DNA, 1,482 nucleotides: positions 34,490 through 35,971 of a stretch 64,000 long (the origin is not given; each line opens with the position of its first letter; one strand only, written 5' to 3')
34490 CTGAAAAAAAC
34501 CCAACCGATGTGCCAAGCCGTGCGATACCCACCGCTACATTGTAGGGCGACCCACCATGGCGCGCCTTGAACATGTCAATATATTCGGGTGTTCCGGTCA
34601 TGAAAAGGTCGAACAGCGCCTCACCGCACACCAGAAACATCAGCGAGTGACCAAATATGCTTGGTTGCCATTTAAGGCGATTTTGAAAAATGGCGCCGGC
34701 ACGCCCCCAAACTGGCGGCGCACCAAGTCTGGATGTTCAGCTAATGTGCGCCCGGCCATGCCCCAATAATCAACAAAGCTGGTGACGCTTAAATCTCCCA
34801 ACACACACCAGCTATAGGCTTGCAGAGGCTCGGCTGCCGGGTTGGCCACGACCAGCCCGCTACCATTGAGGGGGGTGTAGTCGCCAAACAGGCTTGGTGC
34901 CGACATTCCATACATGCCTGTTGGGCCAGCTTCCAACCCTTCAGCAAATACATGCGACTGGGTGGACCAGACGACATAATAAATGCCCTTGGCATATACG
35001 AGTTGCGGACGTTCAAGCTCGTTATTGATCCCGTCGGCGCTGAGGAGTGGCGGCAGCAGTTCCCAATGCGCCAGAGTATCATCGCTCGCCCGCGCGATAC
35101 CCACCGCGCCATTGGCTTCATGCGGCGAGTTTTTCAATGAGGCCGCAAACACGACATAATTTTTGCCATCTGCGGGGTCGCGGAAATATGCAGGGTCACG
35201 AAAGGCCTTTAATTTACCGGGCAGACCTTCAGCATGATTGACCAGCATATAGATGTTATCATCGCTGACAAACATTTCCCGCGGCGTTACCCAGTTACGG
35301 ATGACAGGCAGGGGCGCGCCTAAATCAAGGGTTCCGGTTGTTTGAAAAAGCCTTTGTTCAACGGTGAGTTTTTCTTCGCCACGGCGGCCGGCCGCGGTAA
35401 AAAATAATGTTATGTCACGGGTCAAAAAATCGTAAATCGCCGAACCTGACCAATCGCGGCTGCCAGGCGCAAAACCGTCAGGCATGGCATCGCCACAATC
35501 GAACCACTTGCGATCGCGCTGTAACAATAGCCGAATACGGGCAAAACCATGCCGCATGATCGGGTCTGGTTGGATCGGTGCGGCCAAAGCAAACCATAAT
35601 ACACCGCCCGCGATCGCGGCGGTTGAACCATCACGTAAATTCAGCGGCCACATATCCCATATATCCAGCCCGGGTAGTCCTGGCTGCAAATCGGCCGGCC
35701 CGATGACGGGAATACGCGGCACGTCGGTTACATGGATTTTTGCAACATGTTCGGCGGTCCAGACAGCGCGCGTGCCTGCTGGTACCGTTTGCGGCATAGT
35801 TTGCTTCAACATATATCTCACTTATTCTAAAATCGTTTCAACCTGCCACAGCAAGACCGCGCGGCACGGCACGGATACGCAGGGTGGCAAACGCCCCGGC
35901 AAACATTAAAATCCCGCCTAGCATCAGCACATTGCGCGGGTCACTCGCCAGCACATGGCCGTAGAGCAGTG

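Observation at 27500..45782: Complete outer-membrane-to-pyruvate sucrose/fructoside utilisation system under one LacI regulon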

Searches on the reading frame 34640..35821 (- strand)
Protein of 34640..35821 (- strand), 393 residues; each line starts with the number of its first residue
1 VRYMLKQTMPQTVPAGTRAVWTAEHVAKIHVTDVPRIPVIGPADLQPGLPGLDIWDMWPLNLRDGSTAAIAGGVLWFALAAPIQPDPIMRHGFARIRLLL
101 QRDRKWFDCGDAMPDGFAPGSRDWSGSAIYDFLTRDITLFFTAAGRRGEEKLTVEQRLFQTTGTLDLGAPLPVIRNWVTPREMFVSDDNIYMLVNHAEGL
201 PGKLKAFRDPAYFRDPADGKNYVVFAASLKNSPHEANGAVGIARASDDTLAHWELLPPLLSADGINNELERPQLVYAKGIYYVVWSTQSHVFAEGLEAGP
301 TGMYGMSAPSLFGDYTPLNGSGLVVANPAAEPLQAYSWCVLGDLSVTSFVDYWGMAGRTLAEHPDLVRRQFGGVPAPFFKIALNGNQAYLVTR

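Call 3: search_protein_families(library=pfam, proteins=[window:34640-35821:-])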
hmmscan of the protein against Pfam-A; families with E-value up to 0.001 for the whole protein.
window:34640-35821:- (393 aa): 1 family
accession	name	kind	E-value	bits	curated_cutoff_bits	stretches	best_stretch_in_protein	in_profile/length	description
PF02435.22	Glyco_hydro_68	-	3.3e-53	181.6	27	2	234-389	261-411/424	Levansucrase/Invertase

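Call 17: find_homologous_proteins(query=window:34640-35821:-)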
Query window:34640-35821:- (393 aa): 1949 proteins with E <= 0.001 among 8000 candidates; the best 120 are listed.
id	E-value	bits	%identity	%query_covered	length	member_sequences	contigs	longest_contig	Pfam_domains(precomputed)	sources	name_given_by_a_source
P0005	4.3e-265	897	100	98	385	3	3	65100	PF02435.23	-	-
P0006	1.8e-227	773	85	99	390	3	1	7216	PF02435.23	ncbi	-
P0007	4.3e-176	604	70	95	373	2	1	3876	PF02435.23,PF04616.21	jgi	-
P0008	1.8e-173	595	67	99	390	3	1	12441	PF02435.23,PF04616.21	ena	-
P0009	4.9e-165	568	67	95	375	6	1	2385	PF02435.23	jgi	jgi:levansucrase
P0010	3.3e-157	542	64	99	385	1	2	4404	PF02435.23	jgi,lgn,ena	-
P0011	7.5e-156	537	64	96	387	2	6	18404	PF02435.23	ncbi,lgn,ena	-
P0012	1.7e-150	520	62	95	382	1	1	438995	PF02435.23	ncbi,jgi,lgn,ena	jgi:levansucrase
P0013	1.6e-148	513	62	95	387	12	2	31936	PF02435.23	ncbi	-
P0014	1.0e-147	511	62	94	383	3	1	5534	PF02435.23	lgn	-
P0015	1.7e-144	500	61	94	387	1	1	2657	PF02435.23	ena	-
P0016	2.0e-144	500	61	95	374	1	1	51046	PF02435.23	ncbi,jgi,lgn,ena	jgi:levansucrase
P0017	3.0e-143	496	61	95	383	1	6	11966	PF02435.23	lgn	-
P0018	1.5e-141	490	59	97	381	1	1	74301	PF02435.23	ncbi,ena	-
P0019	2.5e-141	489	62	87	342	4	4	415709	PF02435.23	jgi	jgi:levansucrase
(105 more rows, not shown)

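Call 19: search_solved_structures(query=P0005, show_alignments=2)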
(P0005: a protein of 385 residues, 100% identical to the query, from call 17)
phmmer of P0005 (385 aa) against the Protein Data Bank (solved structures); distinct sequences matched with E-value up to 0.001: 36.
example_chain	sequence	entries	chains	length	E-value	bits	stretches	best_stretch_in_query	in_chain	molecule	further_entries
7bj4_A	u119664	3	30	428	5.6e-70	239.6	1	12-380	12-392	Levansucrase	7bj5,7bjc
8qj5_A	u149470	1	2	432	3.6e-41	144.7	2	230-381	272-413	Glutamate 5-kinase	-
7ehs_A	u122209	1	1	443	6.5e-41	143.9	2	225-382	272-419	Levansucrase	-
8qkw_A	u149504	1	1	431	1.2e-40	143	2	230-381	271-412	Glutamate 5-kinase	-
7ehr_A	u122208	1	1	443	1.8e-40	142.4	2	225-382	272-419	Levansucrase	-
7eht_A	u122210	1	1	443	3.2e-40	141.6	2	225-382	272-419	Levansucrase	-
7fdz_A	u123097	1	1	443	6.5e-40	140.6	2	225-382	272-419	Levansucrase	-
9ibs_A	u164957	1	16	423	5.7e-39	137.4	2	229-382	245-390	Levansucrase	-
4d47_A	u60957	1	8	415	2.3e-38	135.4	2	229-383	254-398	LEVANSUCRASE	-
6rv5_A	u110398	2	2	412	2.7e-38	135.2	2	230-383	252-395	Levansucrase (Beta-D-fructofuranosyl transferase)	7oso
6frw_A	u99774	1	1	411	2.7e-38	135.2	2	230-383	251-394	Levansucrase (Beta-D-fructofuranosyl transferase)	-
8i2q_A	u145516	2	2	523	3.7e-22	82.1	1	231-381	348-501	Beta-fructosyltransferase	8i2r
6m0d_A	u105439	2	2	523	1.2e-21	80.4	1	231-381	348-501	Levansucrase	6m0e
3wpv_A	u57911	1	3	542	1.3e-20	77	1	230-321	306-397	Beta-fructofuranosidase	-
3vsr_A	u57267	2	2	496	1.8e-20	76.6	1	230-321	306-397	Beta-fructofuranosidase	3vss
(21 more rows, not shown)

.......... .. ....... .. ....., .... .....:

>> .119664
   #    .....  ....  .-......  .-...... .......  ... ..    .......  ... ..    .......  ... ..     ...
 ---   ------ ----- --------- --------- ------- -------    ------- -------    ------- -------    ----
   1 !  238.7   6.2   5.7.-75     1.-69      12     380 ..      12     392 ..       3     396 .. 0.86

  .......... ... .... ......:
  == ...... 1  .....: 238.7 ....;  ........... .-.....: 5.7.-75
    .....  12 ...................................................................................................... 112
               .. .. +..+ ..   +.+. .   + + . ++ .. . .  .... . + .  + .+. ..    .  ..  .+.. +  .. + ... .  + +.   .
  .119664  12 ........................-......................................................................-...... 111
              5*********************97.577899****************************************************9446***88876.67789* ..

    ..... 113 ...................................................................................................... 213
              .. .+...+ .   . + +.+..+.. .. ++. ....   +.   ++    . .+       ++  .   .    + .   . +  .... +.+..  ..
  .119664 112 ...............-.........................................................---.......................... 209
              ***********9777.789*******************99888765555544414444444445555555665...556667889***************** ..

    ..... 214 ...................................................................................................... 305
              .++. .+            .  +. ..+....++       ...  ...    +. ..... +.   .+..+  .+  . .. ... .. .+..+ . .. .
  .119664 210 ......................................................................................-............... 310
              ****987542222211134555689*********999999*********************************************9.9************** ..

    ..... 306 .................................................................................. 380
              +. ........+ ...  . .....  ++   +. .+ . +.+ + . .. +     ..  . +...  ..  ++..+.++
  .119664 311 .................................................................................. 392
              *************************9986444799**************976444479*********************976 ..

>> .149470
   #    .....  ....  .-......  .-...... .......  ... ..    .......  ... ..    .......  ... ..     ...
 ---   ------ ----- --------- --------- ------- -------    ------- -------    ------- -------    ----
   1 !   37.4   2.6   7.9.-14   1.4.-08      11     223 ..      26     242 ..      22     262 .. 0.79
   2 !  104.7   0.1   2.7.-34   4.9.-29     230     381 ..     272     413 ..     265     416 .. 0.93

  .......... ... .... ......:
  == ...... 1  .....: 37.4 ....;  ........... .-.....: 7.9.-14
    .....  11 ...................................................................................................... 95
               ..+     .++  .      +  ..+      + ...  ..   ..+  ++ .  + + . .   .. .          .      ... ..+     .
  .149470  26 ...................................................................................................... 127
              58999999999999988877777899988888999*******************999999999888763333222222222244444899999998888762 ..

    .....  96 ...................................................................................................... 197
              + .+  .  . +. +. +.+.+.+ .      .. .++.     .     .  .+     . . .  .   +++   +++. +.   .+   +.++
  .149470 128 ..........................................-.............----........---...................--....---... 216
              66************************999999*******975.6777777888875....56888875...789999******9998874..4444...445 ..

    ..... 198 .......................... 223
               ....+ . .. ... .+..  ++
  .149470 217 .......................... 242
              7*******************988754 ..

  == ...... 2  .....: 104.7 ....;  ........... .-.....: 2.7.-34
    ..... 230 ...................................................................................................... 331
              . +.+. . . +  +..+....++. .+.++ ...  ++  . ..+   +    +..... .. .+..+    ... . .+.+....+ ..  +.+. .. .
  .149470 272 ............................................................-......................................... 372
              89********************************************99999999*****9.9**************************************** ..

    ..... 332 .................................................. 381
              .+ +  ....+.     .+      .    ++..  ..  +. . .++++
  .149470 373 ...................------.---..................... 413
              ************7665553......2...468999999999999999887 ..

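Call 23: find_related_loci(query=A1, collection=genome_contigs, flank=10000)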
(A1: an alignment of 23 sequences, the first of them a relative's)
Query A1 (385 aa) in genome_contigs; peptide patterns used: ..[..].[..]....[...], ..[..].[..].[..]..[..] (x = any residue, [..] = any of these).
599 stretches matched a pattern (row limit reached: there are more); 565 encode a relative of the query (tblastn E <= 1e-3); the best 80 are kept; 80 distinct loci.
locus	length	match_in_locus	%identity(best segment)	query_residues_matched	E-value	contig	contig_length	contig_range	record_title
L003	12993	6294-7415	62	11-384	4e-153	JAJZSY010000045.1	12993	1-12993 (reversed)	MAG: Proteobacteria bacterium isolate SKS3.bin60 NODE_7794_length_12993_cov_14.366703, whole genome shotgun sequence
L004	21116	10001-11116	62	11-382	4e-152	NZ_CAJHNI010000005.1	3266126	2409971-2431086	Acidiphilium sp. C61 isolate Acidiphilium sp. C61, whole genome shotgun sequence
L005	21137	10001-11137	59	5-384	2e-141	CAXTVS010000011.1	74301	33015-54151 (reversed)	MAG TPA_asm: uncultured Acetobacteraceae bacterium isolate private_T1894_metawrap_bin.8 genome assembly, contig: private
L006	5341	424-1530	58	11-383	7e-140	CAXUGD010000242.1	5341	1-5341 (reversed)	MAG TPA_asm: uncultured Acetobacteraceae bacterium isolate public_SRR14722309_metawrap_bin.2 genome assembly, contig: pu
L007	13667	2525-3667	53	6-385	1e-135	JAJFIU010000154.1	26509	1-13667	MAG: Alphaproteobacteria bacterium isolate OFTM305 OFTM305_153, whole genome shotgun sequence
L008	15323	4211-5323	55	13-383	1e-133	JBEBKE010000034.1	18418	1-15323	MAG: Sphingorhabdus sp. isolate TF_16 NODE_1215_length_18418_cov_52.456575, whole genome shotgun sequence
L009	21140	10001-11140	54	3-384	9e-134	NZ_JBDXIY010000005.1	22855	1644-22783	MAG: Erythrobacter sp. isolate CB.68.F.D4_84_45 CB_68_F_D4_84_45_000000000005, whole genome shotgun sequence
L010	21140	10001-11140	54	3-384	9e-134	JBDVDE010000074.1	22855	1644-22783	MAG: Hyphomonadaceae bacterium isolate CB.51.F.C3_134_58 CB_51_F_C3_134_58_000000000074, whole genome shotgun sequence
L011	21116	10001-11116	58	12-383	2e-133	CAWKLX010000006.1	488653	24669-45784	MAG: uncultured Alphaproteobacteria bacterium isolate MFD04580.bin.1.89 genome assembly, contig: contig_54343, whole gen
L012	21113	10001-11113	55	13-383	1e-133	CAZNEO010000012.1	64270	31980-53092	MAG TPA_asm: uncultured Sphingorhabdus sp. isolate binchicken_co214_107 genome assembly, contig: NODE_282_length_64270_c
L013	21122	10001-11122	56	13-382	1e-132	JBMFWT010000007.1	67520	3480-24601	MAG: Acidiphilium sp. isolate KM4364-25 NODE_7_length_67520_cov_4.988731, whole genome shotgun sequence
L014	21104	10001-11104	55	13-380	3e-131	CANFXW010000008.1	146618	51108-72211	MAG: Sphingomonadaceae bacterium isolate Jr-16oct17-7 genome assembly, contig: Jr-16oct17-C204-p2, whole genome shotgun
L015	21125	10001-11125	52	9-383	2e-130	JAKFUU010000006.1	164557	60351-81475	MAG: Sphingomonadaceae bacterium isolate D1_Bin_41 D1_0000059, whole genome shotgun sequence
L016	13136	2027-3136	53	13-382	2e-128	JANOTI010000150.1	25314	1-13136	MAG: Sphingomonadales bacterium isolate VAR_39_metabat_317 VAR_39_k141_2135970, whole genome shotgun sequence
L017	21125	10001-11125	52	11-385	2e-127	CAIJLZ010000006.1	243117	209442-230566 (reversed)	MAG: uncultured Sphingomonadales bacterium isolate Loclat_bin-08023 genome assembly, contig: bin-08023:06/19, whole geno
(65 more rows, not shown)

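Call 29: search_protein_families(library=ncbifam, proteins=[window:34640-35821:-], max_evalue=0.01)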
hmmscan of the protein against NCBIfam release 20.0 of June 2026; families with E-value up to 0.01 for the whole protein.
window:34640-35821:- (393 aa): 0 families

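Call 58: search_protein_families(library=pfam, proteins=[L017:2718-4016:+, L017:5569-7686:+, L017:7683-8717:+, L017:8692-9870:+, L017:11031-12014:+, L017:15908-17449:+, L003:8064-10679:+, L003:10884-11855:+, L003:10758-11681:-])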
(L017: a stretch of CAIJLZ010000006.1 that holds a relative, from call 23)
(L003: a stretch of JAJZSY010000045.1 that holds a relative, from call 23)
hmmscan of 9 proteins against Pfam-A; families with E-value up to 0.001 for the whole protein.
L017:2718-4016:+ (432 aa): 12 families
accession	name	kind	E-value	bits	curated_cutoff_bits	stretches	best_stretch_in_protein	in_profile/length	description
PF02754.22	CCG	-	5.7e-28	97.3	20.6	2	318-401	1-84/85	Cysteine-rich domain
PF13183.11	Fer4_8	-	4.1e-11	43.7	27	1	23-90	3-68/68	4Fe-4S dicluster domain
PF12838.12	Fer4_7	-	5.7e-11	43.1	27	1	24-90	1-52/52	4Fe-4S dicluster domain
PF13534.11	Fer4_17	-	1e-09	39.2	22.2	1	24-91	1-61/61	4Fe-4S dicluster domain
PF13237.11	Fer4_10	-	1.6e-09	38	25.5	2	23-87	7-53/53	4Fe-4S dicluster domain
PF13484.11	Fer4_16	-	3.6e-07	31.3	30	1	24-88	1-65/66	4Fe-4S double cluster binding domain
PF12837.12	Fer4_6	-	9.8e-07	28.9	25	0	24-40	8-24/24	4Fe-4S binding domain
PF00037.32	Fer4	-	3.8e-06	26.9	21.1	0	70-89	2-21/24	4Fe-4S binding domain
PF13187.11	Fer4_9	-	2.7e-05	24.5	27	0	24-89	1-50/52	4Fe-4S dicluster domain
PF12800.12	Fer4_4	-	5.4e-05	23.7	24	0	24-38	3-17/17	4Fe-4S binding domain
PF12797.12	Fer4_2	-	6.9e-05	23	24.5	0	70-88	4-22/22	4Fe-4S binding domain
PF14697.11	Fer4_21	-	0.00031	21.3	35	0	74-91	6-24/59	4Fe-4S dicluster domain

L017:5569-7686:+ (705 aa): 3 families
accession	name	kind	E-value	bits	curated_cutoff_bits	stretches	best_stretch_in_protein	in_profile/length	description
PF02065.24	Melibiase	-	1.7e-116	389.5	27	1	258-594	3-347/347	Melibiase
PF16875.11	Glyco_hydro_36N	-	1.1e-32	113.9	27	1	27-241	3-242/253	Glycosyl hydrolase family 36 N-terminal domain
PF16874.11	Glyco_hydro_36C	-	8.3e-05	23.4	27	1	614-692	12-67/77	Glycosyl hydrolase family 36 C-terminal domain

L017:7683-8717:+ (344 aa): 2 families
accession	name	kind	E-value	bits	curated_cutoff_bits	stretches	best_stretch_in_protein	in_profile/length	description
PF01087.27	GalP_UDP_transf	-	1.3e-65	221.7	22.1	1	2-174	2-184/184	Galactose-1-phosphate uridyl transferase, N-terminal domain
PF02744.22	GalP_UDP_tr_C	-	6.3e-62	208.6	29.2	1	181-343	2-164/165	Galactose-1-phosphate uridyl transferase, C-terminal domain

L017:8692-9870:+ (392 aa): 3 families
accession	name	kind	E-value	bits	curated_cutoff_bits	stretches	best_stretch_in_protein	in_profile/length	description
PF10509.15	GalKase_gal_bdg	-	3.4e-22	78.2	23.1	1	19-67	2-49/49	Galactokinase galactose-binding signature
PF00288.32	GHMP_kinases_N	-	2.5e-17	63.3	22.3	1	103-189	1-84/87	GHMP kinases N terminal domain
PF08544.19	GHMP_kinases_C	-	1.7e-10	41.6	21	1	289-371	2-84/85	GHMP kinases C terminal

L017:11031-12014:+ (327 aa): 1 family
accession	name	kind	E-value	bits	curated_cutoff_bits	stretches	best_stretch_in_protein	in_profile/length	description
PF00480.26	ROK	-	2e-63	215.1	22.9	1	42-324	4-293/294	ROK family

L017:15908-17449:+ (513 aa): 3 families
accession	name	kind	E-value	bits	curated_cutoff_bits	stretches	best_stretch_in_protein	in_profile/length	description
PF04820.20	Trp_halogenase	-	1.8e-196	653.9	21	1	10-463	2-455/458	Tryptophan halogenase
PF01266.30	DAO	-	7.2e-06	26.2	27.9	1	10-222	2-205/353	FAD dependent oxidoreductase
PF13450.12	NAD_binding_8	-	0.0007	20.3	21.9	0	12-43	1-29/68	NAD(P)-binding Rossmann-like domain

L003:8064-10679:+ (871 aa): 3 families
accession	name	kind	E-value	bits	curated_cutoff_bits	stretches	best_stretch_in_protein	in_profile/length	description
PF00912.28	Transgly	-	9.6e-60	201.5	27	1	103-277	5-177/178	Transglycosylase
PF00905.27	Transpeptidase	-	1.1e-21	77.8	22.1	1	487-743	2-267/299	Penicillin binding protein transpeptidase domain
PF17092.11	PCB_OB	-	1.9e-18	67.7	27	1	367-484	1-111/111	Penicillin-binding protein OB-like domain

L003:10884-11855:+ (323 aa): 2 families
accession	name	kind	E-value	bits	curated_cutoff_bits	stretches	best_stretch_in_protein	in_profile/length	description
PF03462.23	PCRF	-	2e-50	171.8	24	1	2-165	28-194/194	PCRF domain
PF00472.26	RF-1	-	1.6e-44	151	35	1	174-283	2-116/116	RF-1 domain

L003:10758-11681:- (307 aa): 0 families

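Call 68: find_encoding_contigs(protein=P0006, flank=10000, max_places=3)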
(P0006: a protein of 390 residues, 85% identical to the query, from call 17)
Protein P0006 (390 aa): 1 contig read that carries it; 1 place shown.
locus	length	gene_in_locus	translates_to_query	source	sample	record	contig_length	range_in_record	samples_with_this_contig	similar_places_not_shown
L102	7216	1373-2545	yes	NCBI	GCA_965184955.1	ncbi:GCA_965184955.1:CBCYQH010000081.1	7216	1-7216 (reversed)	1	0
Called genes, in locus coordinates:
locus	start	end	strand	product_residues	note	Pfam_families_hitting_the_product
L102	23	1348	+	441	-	PF07690:MFS_1, PF13347:MFS_2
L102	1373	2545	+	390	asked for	PF02435:Glyco_hydro_68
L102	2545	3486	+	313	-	PF00294:PfkB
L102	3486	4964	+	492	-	PF00479:G6PD_N, PF02781:G6PD_C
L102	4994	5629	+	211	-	PF01182:Glucosamine_iso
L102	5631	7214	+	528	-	?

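Call 85: predict_structure(alignment_id=A1)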
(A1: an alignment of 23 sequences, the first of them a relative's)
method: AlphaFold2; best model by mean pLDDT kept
length: 385 residues; sequences in the alignment: 23
mean_pLDDT: 90.0   pTM: 0.90
mean pLDDT of the five models: 90.0, 89.2, 88.7, 88.6, 88.2
residues with pLDDT >= 90: 270; 70-90: 97; 50-70: 10; < 50: 8
segments of 3 or more residues with pLDDT < 50: 1-8
pLDDT, mean of each block of 10 residues (from residue 1): 41 92 83 79 89 94 95 92 92 91 91 92 96 92 87 97 96 92 84 80 96 97 90 96 95 93 95 96 90 96 95 94 91 92 89 90 78 94 82
secondary structure, 60 per line:
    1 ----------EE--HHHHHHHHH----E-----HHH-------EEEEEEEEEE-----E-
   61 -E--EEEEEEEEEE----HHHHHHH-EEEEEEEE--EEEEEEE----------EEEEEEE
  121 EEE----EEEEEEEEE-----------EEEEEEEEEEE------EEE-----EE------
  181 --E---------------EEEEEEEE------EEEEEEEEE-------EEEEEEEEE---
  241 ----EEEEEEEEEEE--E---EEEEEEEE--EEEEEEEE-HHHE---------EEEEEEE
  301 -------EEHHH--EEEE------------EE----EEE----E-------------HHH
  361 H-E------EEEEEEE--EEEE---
elements in order: H15-23 E44-53 E65-74 H79-85 E87-94 E97-103 E114-123 E128-136 E148-158 E165-167 E199-206 E213-221 E229-237 E245-255 E262-269 E272-279 E294-300 E315-318 E337-339 H358-361 E370-376 E379-382

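Call 87: search_protein_families(library=pfam, proteins=[L004:5345-6880:+, L004:6877-7704:+, L004:5252-6823:-, L004:11404-12429:+, L004:12413-14011:+, L004:14008-15063:+, L004:15014-15898:+, L004:3001-3834:+])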
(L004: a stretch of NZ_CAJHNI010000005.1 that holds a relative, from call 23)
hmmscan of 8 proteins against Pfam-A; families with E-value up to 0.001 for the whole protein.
L004:5345-6880:+ (511 aa): 2 families
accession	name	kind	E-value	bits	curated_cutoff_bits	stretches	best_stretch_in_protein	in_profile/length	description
PF22483.2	Mu-transpos_C_2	-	3.3e-22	78.4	27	1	312-384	1-73/73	Mu transposase, C-terminal domain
PF00665.32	rve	-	4.3e-06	27.4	32.6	1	135-244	3-101/102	Integrase core domain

L004:6877-7704:+ (275 aa): 3 families
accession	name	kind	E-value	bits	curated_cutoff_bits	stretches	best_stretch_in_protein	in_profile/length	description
PF01695.23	IstB_IS21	-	1.3e-73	247.9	24.1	1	15-249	2-236/238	IstB-like ATP binding protein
PF00308.24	Bac_DnaA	-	4.9e-08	33.8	23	1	106-205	35-136/162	Bacterial DnaA ATPAse domain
PF02562.22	PhoH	-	0.00051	20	27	1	100-133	14-47/205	PhoH-like protein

L004:5252-6823:- (523 aa): 0 families

L004:11404-12429:+ (341 aa): 4 families
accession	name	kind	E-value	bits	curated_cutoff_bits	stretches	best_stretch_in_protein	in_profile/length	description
PF13416.11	SBP_bac_8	-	3.8e-24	86.4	27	1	41-301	1-267/279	Bacterial extracellular solute-binding protein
PF13531.11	SBP_bac_11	-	2.8e-19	70.2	25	1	41-286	15-225/227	Bacterial extracellular solute-binding protein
PF13343.11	SBP_bac_6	-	1.3e-15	58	24.6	1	115-287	51-216/245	Bacterial extracellular solute-binding protein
PF01547.30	SBP_bac_1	-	6.1e-07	30.1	26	1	38-280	9-307/307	Bacterial extracellular solute-binding protein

L004:12413-14011:+ (532 aa): 1 family
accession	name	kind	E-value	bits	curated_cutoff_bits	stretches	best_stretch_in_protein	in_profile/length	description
PF00528.27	BPD_transp_1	-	1.1e-07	32.2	26.4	1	362-523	20-178/184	Binding-protein-dependent transport system inner membrane component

L004:14008-15063:+ (351 aa): 3 families
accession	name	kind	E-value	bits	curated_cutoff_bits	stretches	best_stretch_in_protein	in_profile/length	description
PF00005.33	ABC_tran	-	2e-31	109.9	25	1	22-163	3-136/137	ABC transporter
PF13304.12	AAA_21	-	1.5e-07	32.2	27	0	136-196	238-300/304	AAA domain, putative AbiEii toxin, Type IV TA system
PF13191.12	AAA_16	-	0.00058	20.8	32.6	0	29-84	24-83/167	AAA ATPase domain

L004:15014-15898:+ (294 aa): 0 families

L004:3001-3834:+ (277 aa): 2 families
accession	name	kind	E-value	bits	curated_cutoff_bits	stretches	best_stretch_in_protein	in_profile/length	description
PF17765.7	MLTR_LBD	-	1.2e-51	175.5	26.3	1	108-267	2-163/168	MmyB-like transcription regulator ligand binding domain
PF13560.12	HTH_31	-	4e-14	53.1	27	1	10-88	1-64/64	Helix-turn-helix domain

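Call 88: fold_search(model_id=the predicted structure, library=pdb)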
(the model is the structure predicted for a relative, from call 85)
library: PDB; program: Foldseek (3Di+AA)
matches with E <= 10: 768; with E <= 0.001: 243
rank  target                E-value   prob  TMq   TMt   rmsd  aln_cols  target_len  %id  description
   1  7bjc_A                8.2e-36  1.00  0.89  0.85   2.5       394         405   38  Inulosucrase from Halalkalicoccus jeotgali in complex with sucrose (released 2021-04-14)
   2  7bj4_A                1.2e-35  1.00  0.89  0.84   2.6       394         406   38  Inulosucrase from Halalkalicoccus jeotgali bound to kestose (released 2021-04-14)
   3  4d47_A                1.8e-31  1.00  0.84  0.79   3.5       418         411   29  X-ray structure of the levansucrase from Erwinia amylovora (released 2015-08-05)
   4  7eht                  3.5e-31  1.00  0.85  0.79   2.9       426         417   28  Levansucrase from Brenneria sp. EniD 312 (released 2022-04-20)
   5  9ibs_A                3.9e-31  1.00  0.85  0.80   3.4       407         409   29  Cryo-EM Structure of Self-assembled Zymomonas mobilis Levansucrase Nanotube (released 2026-03-04)
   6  7fdz_A                4.5e-31  1.00  0.85  0.79   3.0       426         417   27  Levansucrase from Brenneria sp. EniD 312 with sucrose (released 2022-04-20)
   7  7ehs                  4.8e-31  1.00  0.85  0.78   3.0       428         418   28  Levansucrase from Brenneria sp. EniD 312 (released 2022-04-20)
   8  6frw                  7.6e-31  1.00  0.84  0.79   2.6       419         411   29  X-ray structure of the levansucrase from Erwinia tasmaniensis (released 2019-02-06)
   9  8qj5_A                8.5e-31  1.00  0.85  0.79   2.8       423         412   28  Crystal structure of the Levansucrase beta from Pseudomonas syringae pv. actinidiae (released 2024-09-25)
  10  6rv5_A                9.4e-31  1.00  0.84  0.79   3.3       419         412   28  X-ray structure of the levansucrase from Erwinia tasmaniensis in complex with levanbiose (released 2020-04-01)
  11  7ehr                  2.1e-30  1.00  0.86  0.80   2.7       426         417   28  Levansucrase from Brenneria sp. EniD 312 at 1.33 angstroms resolution (released 2022-04-20)
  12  8qj5_B                3.2e-30  1.00  0.84  0.79   2.8       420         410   28  Crystal structure of the Levansucrase beta from Pseudomonas syringae pv. actinidiae (released 2024-09-25)
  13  8qkw                  7.0e-30  1.00  0.84  0.79   3.3       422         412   28  Crystal structure of Levansucrase from Pseudomonas syringae in complex with a tetravalent iminosugar (released 2024-10-02)
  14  8i2r                  1.9e-27  1.00  0.80  0.66   4.6       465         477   24  Beijerinckia indica beta-fructosyltransferase variant H395R/F473Y in complex with fructose (released 2023-06-14)
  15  6m0e                  4.1e-27  1.00  0.80  0.65   4.6       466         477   25  Beijerinckia indica beta-fructosyltransferase complexed with fructose (released 2020-08-12)
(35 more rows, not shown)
